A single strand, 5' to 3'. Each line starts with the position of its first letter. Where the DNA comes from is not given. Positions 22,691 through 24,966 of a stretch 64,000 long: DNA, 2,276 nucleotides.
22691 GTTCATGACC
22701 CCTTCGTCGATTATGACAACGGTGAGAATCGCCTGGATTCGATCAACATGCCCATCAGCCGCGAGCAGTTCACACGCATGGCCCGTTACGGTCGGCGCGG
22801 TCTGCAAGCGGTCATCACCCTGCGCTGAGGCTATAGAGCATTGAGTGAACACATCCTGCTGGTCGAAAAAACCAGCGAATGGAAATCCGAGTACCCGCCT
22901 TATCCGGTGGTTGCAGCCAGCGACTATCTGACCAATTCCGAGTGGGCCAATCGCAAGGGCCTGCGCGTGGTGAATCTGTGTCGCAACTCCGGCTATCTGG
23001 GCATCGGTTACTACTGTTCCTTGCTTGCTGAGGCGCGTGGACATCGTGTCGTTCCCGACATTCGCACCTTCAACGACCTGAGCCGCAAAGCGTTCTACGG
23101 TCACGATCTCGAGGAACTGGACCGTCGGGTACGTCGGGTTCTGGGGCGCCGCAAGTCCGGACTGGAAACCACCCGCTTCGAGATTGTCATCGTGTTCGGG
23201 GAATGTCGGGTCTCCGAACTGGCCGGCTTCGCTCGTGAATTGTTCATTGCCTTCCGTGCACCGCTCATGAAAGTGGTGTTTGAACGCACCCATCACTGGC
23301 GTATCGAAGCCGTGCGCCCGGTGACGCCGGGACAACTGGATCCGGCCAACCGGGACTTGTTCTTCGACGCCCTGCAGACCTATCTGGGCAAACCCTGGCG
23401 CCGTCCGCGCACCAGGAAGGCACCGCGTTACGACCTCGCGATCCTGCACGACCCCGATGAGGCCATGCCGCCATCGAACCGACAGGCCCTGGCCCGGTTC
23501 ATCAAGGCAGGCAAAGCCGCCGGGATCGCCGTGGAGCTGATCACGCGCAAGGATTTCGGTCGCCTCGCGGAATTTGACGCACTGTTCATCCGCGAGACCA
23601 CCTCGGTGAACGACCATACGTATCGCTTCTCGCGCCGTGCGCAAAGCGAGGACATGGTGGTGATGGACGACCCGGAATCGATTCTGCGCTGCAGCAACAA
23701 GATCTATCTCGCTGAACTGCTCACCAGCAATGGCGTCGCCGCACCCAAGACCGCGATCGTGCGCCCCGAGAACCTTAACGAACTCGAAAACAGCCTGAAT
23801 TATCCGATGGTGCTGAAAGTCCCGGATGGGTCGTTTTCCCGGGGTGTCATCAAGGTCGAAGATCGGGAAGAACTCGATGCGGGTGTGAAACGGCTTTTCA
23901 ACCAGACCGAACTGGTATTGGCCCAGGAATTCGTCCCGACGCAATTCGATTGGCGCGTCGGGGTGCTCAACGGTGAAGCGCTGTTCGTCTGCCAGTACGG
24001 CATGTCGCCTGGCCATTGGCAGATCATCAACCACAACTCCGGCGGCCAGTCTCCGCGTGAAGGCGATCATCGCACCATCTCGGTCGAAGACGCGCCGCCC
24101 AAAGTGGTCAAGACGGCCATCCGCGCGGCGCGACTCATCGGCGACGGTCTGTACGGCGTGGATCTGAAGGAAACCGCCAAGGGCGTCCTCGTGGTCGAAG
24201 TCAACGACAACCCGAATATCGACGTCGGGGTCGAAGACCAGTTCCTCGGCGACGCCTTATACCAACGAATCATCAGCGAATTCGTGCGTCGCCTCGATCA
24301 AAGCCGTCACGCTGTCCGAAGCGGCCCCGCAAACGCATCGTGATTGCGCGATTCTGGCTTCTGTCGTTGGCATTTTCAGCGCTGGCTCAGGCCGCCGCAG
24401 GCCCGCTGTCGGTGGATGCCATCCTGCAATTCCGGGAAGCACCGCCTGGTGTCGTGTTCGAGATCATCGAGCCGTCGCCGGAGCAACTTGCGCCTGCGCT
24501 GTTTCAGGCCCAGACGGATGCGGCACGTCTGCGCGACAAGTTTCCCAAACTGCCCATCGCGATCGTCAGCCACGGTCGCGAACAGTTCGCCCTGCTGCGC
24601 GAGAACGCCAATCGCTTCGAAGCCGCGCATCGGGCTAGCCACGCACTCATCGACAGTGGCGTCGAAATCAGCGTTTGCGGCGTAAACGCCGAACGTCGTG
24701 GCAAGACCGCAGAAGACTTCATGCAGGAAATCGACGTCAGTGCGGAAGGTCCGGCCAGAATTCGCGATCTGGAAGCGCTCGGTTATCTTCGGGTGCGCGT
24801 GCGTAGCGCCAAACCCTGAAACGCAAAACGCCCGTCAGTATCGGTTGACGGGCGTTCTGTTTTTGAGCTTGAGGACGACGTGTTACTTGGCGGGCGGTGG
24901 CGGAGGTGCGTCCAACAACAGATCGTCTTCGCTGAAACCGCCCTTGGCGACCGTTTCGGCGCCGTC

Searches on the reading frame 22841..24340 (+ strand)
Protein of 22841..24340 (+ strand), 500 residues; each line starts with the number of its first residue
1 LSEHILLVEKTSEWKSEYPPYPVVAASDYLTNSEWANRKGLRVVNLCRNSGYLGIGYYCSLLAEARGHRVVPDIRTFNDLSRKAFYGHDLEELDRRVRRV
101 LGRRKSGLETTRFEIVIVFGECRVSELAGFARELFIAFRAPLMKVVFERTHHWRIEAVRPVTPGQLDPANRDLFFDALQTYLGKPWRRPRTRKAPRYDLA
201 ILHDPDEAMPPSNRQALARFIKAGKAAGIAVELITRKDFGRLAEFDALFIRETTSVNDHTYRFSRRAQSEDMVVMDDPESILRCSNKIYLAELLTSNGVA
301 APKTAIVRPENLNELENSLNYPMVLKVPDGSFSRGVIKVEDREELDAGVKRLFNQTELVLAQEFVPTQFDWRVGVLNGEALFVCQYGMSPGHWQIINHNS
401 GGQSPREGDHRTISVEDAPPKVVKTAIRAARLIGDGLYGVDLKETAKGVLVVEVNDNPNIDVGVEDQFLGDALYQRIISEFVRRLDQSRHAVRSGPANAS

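Call 3: search_protein_families(library=ncbifam, proteins=[window:22841-24340:+], max_evalue=0.1)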
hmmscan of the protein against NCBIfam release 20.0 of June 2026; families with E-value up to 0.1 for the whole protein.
window:22841-24340:+ (500 aa): 40 families (the best 25 are shown)
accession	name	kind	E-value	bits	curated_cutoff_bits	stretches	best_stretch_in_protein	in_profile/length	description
TIGR00768.1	rimK_fam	subfamily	6e-26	91.4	143.4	1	240-459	42-256/276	RimK family alpha-L-glutamate ligase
TIGR02144.1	LysX_arch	equivalog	2.4e-22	79.4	275.6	1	235-459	37-255/281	lysine biosynthesis protein LysX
NF040720.1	MptN_Meth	equivalog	8.2e-17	61.2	350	1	237-459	48-270/291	tetrahydromethanopterin:alpha-L-glutamate ligase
NF009110.0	PRK12458.1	subfamily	2e-13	50.1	408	1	241-386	82-238/349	glutathione synthetase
NF009402.0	PRK12767.1-1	equivalog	4.7e-12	45.4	218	1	270-376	99-205/329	carbamoyl phosphate synthase-like protein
NF007764.0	PRK10446.1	equivalog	1.2e-08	34.6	331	1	241-467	54-273/300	30S ribosomal protein S6--L-glutamate ligase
NF002563.0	PRK02186.1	subfamily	1.8e-07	29.8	625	1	277-367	98-190/890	argininosuccinate lyase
NF002378.0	PRK01372.1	subfamily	2e-07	30.1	243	1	286-389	100-202/305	D-alanine--D-alanine ligase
TIGR01205.1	D_ala_D_alaTIGR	subfamily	3.6e-07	29.5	245.65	1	284-389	104-215/318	D-alanine--D-alanine ligase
NF009405.0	PRK12767.1-4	equivalog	1.1e-06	27.9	390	1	272-351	98-175/320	carbamoyl phosphate synthase-like protein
TIGR04443.1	F420_CofF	equivalog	1.2e-06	27.8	300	1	266-459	72-259/283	coenzyme gamma-F420-2:alpha-L-glutamate ligase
NF009404.0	PRK12767.1-3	equivalog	1.2e-06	27.6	316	1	271-349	96-175/344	carbamoyl phosphate synthase-like protein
NF010623.0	PRK14016.1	subfamily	4.2e-06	25.2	877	1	286-379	214-308/871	cyanophycin synthetase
NF000092.1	D_ala_D_lac_Ao2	exception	8.1e-06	25.1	700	1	273-398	120-246/348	D-alanine--(R)-lactate ligase VanA-Ao2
TIGR02068.2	cya_phycin_syn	equivalog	1.4e-05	23.3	850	1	285-381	212-309/862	cyanophycin synthetase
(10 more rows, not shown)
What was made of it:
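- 22841..24343 (+): RimK-like ATP-grasp ligase with an N-terminal RLAN domain. NCBIfam rimK_fam 91 bits, below its cut-off: call 3.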

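Call 4: search_protein_families(library=pfam, proteins=[window:22841-24340:+], max_evalue=0.1)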
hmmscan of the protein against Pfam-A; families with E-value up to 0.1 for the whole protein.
window:22841-24340:+ (500 aa): 9 families
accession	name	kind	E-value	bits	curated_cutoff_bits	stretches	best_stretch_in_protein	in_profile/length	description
PF14401.11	RLAN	-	4.2e-46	156.8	25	1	26-177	1-150/150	RimK-like ATPgrasp N-terminal domain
PF08443.16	RimK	-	2.2e-11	44.2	21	1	285-461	2-170/188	RimK-like ATP-grasp domain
PF14243.11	R2K_3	-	6.7e-07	30.1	26.3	1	328-456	49-150/169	ATP-grasp domain, R2K clade family 3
PF07478.18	Dala_Dala_lig_C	-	6.8e-07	29.4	24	1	310-458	26-176/204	D-ala D-ala ligase C-terminus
PF02655.19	ATP-grasp_3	-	1.1e-06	29.3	23.2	1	284-455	1-154/160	ATP-grasp domain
PF18299.6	R2K_2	-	0.00024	21.4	26.2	1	340-456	39-130/147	ATP-grasp domain, R2K clade family 2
PF13535.11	ATP-grasp_4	-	0.00041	20.4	27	1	320-358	2-40/160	ATP-grasp domain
PF02222.28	ATP-grasp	-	0.0032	17.6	27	1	294-368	3-79/179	ATP-grasp domain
PF14397.11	ATPgrasp_ST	-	0.017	14.8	31.4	0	421-462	217-260/278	Sugar-transfer associated ATP-grasp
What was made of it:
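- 22841..24343 (+): Pfam PF14401 (E 4e-46) and PF08443: call 4.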

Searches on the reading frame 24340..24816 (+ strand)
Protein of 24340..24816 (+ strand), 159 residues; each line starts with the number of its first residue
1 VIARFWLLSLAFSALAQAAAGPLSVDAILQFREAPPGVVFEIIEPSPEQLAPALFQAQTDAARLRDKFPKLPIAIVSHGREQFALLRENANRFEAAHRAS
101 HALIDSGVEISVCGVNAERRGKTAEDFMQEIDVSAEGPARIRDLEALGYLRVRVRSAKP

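Call 3: search_protein_families(library=ncbifam, proteins=[window:24340-24816:+], max_evalue=0.1)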
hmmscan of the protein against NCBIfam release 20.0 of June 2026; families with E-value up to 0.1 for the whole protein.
window:24340-24816:+ (159 aa): 0 families

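Call 4: search_protein_families(library=pfam, proteins=[window:24340-24816:+], max_evalue=0.1)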
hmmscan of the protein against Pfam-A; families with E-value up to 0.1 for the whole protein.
window:24340-24816:+ (159 aa): 1 family
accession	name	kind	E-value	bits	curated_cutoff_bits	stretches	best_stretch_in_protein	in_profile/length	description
PF02635.20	DsrE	-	0.0018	18.9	22.7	1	71-137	32-99/116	DsrE/DsrF-like family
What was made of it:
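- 24340..24819 (+): 159-aa DsrE-like protein with a hydrophobic, signal-peptide-like N-terminus. Its GTG start overlaps the RimK stop (GTGA). In relatives without the GNAT and RimK genes it directly follows the small gene. Weak Pfam DsrE hit: call 4.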
